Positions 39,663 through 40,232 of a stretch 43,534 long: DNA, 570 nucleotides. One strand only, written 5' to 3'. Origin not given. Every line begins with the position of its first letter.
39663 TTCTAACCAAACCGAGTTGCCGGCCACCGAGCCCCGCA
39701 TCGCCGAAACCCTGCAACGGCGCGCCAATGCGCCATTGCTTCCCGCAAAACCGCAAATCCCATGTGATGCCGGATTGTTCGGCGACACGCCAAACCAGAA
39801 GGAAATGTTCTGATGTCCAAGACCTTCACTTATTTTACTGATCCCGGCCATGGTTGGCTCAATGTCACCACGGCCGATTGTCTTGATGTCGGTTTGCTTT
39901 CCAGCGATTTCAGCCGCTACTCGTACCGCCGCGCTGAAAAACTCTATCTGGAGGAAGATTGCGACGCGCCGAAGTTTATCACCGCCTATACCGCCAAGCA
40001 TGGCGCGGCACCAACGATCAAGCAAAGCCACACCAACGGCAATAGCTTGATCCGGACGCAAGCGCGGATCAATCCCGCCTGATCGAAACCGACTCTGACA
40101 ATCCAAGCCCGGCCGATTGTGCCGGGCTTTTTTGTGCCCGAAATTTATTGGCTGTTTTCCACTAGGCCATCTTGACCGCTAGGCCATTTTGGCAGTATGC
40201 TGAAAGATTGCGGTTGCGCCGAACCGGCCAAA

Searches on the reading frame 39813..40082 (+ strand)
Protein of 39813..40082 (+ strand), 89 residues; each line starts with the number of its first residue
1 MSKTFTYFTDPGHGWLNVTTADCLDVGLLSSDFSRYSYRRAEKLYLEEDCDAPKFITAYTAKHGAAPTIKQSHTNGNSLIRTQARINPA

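Call 16: search_protein_families(library=pfam, proteins=[window:39813-40082:+], max_evalue=0.01)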
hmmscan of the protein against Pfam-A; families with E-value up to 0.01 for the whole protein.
window:39813-40082:+ (89 aa): 0 families

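Call 17: search_protein_families(library=phrogs, proteins=[window:39813-40082:+], max_evalue=0.001)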
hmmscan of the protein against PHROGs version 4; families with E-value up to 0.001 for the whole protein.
window:39813-40082:+ (89 aa): 0 families

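Call 22: find_related_loci(query=window:39813-40082:+, collection=viral_contigs, flank=6000)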
Query window:39813-40082:+ (89 aa) in viral_contigs; peptide patterns used: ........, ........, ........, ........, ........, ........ (x = any residue, [..] = any of these).
31 stretches matched a pattern; 27 encode a relative of the query (tblastn E <= 1e-3); 27 distinct loci.
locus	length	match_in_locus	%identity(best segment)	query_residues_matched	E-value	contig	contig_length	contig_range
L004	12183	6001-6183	62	4-64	7e-23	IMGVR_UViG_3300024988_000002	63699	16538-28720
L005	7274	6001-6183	62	4-64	7e-23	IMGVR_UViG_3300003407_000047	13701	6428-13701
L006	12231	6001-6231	47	1-77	2e-22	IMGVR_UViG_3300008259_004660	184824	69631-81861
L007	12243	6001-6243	52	1-82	2e-22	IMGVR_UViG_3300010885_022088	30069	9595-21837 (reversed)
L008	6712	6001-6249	41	1-88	3e-19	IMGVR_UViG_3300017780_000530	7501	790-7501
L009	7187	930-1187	40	1-86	2e-18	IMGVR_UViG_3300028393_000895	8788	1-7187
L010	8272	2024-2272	40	1-88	5e-18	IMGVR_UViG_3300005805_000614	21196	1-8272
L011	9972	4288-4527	43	5-88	7e-18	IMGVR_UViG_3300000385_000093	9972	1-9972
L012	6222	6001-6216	46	3-71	1e-16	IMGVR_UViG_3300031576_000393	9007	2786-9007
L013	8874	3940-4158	41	2-81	9e-16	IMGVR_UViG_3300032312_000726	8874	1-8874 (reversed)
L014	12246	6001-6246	42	2-85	3e-14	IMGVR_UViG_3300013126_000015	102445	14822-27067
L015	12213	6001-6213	44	9-81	5e-14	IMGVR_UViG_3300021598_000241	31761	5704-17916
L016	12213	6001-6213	44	9-81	5e-14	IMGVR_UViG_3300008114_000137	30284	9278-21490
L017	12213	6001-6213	44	9-81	5e-14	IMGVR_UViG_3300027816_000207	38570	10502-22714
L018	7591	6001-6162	46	4-58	2e-10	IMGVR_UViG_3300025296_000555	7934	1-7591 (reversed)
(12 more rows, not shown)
